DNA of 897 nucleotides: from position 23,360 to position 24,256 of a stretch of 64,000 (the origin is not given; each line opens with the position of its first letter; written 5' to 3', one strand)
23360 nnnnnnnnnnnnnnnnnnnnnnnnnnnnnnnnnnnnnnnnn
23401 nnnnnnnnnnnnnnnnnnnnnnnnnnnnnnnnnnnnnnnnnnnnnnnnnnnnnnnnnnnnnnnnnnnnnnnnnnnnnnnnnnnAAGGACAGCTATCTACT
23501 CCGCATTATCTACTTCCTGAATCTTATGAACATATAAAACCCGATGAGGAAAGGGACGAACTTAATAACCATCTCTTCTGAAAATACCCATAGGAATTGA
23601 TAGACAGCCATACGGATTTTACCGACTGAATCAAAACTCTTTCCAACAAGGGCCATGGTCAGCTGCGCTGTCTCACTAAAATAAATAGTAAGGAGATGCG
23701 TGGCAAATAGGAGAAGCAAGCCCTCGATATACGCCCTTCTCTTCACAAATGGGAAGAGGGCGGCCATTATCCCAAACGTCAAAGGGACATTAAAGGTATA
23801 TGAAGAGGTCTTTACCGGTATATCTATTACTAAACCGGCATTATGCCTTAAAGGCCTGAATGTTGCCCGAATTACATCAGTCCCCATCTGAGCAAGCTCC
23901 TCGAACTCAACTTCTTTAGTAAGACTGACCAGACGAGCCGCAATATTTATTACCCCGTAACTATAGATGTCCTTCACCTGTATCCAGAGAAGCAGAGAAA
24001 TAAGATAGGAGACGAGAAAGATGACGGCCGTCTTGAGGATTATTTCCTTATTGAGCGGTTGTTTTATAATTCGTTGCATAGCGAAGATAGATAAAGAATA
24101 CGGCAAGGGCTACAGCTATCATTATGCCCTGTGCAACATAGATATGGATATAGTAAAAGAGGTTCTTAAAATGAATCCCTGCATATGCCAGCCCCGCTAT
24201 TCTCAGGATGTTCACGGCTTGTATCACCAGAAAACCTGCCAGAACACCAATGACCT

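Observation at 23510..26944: Two secreted proteins with IPTL-CTERM-like tails next to a minimal exosortase-like membrane protein: a candidate cognate sorting system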

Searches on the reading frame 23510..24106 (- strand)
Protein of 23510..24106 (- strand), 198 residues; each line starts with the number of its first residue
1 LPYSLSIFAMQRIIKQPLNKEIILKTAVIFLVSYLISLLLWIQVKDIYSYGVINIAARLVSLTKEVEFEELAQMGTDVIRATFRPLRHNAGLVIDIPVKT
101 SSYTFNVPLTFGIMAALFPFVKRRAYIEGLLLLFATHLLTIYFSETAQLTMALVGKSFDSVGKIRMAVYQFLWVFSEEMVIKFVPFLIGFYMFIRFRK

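Call 3: search_protein_families(library=ncbifam, proteins=[window:23510-24106:-], max_evalue=1)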
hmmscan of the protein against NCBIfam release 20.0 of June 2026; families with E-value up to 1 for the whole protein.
window:23510-24106:- (198 aa): 3 families
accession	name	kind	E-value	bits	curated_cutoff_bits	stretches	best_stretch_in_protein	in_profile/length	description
NF041730.1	XrtH_assoc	equivalog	7.1e-11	42.2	35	1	29-196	7-184/184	exosortase H-associated membrane protein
NF004620.0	PRK05954.1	equivalog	0.068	12.8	264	1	54-137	31-120/205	precorrin-8X methylmutase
NF004901.0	PRK06264.1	equivalog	0.17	11.8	261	1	48-98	36-86/212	cobalt-precorrin-8 methylmutase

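Call 4: search_protein_families(library=pfam, proteins=[window:23510-24106:-], max_evalue=1)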
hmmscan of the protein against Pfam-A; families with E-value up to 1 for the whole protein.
window:23510-24106:- (198 aa): 1 family
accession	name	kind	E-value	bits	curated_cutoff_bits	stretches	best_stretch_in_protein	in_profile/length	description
PF03383.21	Serpentine_r_xa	-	0.089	13.2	22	1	8-63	65-123/153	Caenorhabditis serpentine receptor-like protein, class xa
